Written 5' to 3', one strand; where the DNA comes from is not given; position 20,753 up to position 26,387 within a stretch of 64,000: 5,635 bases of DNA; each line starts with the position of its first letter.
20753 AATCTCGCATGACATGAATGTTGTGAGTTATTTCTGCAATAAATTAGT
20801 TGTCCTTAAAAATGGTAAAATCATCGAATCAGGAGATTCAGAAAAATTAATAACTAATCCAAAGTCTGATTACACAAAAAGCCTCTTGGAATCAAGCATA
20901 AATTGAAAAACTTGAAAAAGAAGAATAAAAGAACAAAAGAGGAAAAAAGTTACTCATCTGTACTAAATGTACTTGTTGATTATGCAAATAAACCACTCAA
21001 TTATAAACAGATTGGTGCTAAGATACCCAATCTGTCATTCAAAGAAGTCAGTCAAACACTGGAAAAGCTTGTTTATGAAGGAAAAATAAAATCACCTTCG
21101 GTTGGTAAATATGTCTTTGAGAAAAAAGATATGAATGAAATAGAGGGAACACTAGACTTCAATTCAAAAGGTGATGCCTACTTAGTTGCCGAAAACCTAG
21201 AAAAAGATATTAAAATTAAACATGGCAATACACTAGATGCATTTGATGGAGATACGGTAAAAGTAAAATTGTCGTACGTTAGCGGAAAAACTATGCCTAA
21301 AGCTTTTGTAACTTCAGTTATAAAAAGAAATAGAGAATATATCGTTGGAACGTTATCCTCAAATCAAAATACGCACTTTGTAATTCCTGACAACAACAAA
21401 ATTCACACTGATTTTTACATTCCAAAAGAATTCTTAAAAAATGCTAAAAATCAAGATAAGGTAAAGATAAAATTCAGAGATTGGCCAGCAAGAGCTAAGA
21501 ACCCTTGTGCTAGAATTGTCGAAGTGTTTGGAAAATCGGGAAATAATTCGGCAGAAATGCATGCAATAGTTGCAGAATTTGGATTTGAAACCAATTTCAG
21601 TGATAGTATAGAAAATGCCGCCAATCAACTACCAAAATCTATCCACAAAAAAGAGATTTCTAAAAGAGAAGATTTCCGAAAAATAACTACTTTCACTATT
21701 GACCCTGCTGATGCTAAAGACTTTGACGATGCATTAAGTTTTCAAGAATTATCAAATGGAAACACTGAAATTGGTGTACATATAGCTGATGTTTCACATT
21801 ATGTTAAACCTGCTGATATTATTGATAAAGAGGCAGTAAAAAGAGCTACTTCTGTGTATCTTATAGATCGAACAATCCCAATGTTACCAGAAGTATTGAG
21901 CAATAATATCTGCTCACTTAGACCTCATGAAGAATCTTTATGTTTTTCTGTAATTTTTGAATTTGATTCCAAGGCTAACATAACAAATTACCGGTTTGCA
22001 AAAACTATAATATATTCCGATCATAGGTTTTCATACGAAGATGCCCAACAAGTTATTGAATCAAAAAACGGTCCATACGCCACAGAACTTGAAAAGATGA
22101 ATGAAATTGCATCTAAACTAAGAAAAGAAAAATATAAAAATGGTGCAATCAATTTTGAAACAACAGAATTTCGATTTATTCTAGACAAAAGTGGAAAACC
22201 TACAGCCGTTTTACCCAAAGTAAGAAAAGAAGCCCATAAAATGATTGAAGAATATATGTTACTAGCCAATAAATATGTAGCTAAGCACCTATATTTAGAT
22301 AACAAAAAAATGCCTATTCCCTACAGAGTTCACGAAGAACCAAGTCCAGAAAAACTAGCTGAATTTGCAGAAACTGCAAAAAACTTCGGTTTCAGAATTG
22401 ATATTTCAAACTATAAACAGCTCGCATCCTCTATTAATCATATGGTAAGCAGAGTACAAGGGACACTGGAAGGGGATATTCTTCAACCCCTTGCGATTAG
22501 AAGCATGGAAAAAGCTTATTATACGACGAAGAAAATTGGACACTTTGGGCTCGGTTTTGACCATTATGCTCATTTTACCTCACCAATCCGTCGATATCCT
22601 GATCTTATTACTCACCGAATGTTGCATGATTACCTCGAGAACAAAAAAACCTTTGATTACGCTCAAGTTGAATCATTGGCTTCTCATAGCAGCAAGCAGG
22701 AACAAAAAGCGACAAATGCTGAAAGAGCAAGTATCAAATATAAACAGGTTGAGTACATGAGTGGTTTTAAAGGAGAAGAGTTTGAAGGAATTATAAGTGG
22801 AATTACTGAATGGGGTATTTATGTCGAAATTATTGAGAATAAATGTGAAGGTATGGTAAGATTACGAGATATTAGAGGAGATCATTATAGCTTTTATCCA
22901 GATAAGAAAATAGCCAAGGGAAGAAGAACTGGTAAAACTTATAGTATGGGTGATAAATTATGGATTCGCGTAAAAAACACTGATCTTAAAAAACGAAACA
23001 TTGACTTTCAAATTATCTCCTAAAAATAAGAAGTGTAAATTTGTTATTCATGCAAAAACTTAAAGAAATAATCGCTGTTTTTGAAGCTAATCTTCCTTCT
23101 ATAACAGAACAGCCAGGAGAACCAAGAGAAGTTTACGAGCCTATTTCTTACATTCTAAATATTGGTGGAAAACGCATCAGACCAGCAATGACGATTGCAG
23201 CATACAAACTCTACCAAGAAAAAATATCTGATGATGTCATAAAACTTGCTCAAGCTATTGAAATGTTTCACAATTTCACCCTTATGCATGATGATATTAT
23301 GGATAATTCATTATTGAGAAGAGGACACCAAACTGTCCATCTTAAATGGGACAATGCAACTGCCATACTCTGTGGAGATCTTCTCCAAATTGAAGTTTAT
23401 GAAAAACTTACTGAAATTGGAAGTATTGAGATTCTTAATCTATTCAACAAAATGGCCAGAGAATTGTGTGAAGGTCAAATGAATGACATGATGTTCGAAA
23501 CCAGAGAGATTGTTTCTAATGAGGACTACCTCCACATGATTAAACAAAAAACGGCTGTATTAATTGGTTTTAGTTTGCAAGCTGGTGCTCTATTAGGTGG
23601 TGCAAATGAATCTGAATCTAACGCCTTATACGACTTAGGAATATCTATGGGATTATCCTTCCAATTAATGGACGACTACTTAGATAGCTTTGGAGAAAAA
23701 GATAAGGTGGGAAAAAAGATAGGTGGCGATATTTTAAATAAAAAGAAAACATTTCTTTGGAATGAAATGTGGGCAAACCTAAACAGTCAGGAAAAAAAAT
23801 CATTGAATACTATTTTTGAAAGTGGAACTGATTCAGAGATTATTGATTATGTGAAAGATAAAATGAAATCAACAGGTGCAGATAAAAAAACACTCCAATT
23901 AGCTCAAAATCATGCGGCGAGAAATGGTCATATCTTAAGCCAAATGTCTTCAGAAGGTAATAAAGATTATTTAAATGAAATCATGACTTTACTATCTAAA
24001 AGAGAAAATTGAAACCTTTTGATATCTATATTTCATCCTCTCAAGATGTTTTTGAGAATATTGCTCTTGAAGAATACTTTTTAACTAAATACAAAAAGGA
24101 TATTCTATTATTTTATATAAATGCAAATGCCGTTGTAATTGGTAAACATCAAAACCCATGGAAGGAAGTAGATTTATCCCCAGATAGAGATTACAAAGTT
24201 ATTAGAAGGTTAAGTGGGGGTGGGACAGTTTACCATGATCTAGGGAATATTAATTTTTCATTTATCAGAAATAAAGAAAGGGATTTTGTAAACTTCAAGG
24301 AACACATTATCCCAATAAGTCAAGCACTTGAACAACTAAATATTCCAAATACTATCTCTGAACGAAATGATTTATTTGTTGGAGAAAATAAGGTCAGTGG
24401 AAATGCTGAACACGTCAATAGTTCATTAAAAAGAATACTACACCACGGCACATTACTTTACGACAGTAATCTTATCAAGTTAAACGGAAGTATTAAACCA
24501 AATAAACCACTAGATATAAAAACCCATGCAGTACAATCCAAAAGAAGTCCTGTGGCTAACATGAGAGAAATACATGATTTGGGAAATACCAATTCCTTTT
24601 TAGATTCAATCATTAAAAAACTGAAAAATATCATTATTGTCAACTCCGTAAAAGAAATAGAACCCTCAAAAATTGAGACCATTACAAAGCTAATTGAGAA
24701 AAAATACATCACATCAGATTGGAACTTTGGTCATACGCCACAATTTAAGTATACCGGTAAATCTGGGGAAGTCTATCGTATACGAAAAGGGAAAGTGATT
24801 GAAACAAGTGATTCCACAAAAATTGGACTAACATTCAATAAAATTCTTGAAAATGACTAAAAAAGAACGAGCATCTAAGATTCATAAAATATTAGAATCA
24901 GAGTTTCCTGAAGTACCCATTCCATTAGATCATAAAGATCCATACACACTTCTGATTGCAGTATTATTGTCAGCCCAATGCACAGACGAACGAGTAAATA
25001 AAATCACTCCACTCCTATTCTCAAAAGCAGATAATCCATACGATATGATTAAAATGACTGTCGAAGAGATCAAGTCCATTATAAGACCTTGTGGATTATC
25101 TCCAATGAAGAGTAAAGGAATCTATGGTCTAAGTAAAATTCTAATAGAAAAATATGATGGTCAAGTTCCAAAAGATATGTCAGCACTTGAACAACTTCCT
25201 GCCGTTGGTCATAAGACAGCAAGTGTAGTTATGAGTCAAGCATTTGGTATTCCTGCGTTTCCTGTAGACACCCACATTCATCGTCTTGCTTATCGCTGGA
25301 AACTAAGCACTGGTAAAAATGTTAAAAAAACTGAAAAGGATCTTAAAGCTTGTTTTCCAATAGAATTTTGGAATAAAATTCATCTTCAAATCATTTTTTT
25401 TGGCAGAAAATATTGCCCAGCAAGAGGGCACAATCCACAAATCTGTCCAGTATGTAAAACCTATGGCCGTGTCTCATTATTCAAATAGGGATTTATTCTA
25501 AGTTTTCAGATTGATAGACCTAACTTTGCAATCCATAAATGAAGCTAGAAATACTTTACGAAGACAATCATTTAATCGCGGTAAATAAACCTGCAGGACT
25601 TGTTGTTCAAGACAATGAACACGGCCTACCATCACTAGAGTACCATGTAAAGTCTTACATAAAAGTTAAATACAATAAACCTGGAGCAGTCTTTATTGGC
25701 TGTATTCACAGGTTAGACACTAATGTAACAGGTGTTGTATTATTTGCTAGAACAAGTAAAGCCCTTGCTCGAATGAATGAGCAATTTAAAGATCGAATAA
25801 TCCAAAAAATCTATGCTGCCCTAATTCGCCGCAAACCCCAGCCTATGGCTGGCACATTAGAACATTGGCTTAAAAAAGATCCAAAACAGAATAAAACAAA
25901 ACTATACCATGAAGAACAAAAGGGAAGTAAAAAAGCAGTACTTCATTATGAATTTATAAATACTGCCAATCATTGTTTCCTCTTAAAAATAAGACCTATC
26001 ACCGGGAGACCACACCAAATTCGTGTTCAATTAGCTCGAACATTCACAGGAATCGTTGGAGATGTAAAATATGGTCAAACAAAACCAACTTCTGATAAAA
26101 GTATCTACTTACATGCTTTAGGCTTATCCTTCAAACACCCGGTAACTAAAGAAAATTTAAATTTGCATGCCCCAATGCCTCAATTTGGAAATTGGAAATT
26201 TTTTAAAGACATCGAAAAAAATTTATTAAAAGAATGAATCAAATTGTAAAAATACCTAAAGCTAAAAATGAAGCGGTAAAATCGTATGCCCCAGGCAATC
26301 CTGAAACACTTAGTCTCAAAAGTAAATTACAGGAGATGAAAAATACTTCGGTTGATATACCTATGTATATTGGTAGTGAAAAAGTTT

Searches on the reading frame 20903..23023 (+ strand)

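Call 47: search_protein_families(library=pfam, proteins=[window:20903-23023:+], max_evalue=0.00001)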
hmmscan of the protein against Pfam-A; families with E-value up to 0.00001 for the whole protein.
window:20903-23023:+ (706 aa): 5 families
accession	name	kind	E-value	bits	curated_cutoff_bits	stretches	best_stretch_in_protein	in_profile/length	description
PF00773.25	RNB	-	1.8e-113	379.6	29.3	1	255-579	1-325/326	RNB domain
PF17876.7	CSD2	-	3.7e-25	88.2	26.2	1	159-233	1-74/74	Cold shock domain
PF08206.17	OB_RNB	-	3e-13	49.7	24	0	82-127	1-46/58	Ribonuclease B OB domain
PF00575.29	S1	-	9.3e-09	36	22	1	622-704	3-73/74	S1 RNA binding domain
PF17849.7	OB_Dis3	-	1.9e-07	31.5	22.8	1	174-226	17-76/77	Dis3-like cold-shock domain 2 (CSD2)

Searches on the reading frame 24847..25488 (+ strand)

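Call 47: search_protein_families(library=pfam, proteins=[window:24847-25488:+], max_evalue=0.00001)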
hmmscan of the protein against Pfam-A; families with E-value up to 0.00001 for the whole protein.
window:24847-25488:+ (213 aa): 1 family
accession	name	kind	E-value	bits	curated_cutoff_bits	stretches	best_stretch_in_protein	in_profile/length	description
PF00730.31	HhH-GPD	-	1.2e-20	74.2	26.2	1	37-168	1-104/108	HhH-GPD superfamily base excision DNA repair protein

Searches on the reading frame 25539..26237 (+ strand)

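Call 9: search_protein_families(library=ncbifam, proteins=[window:25539-26237:+])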
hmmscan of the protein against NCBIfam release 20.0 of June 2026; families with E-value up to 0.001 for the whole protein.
window:25539-26237:+ (232 aa): 6 families
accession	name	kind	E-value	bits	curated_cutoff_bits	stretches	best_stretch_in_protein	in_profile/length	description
TIGR00005.1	rluA_subfam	subfamily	5.7e-50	170.3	192.7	1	2-215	72-288/298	RluA family pseudouridine synthase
NF008249.0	PRK11025.1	equivalog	2e-31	109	378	1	4-214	94-303/317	23S rRNA pseudouridine(955/2504/2580) synthase RluC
NF008321.0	PRK11112.1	equivalog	1.4e-29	103.2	328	1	3-215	2-225/257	tRNA pseudouridine(65) synthase TruC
NF008385.0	PRK11180.1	equivalog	2.5e-26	92.8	351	1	2-215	83-303/325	23S rRNA pseudouridine(1911/1915/1917) synthase RluD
TIGR01621.1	RluA-like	hypoth_equivalog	2.7e-26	92.2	222.3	1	3-220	2-203/217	TIGR01621 family pseudouridine synthase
NF007543.0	PRK10158.1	equivalog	4.5e-25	88.6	286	1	3-213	14-217/219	bifunctional tRNA pseudouridine(32) synthase/23S rRNA pseudouridine(746) synthase RluA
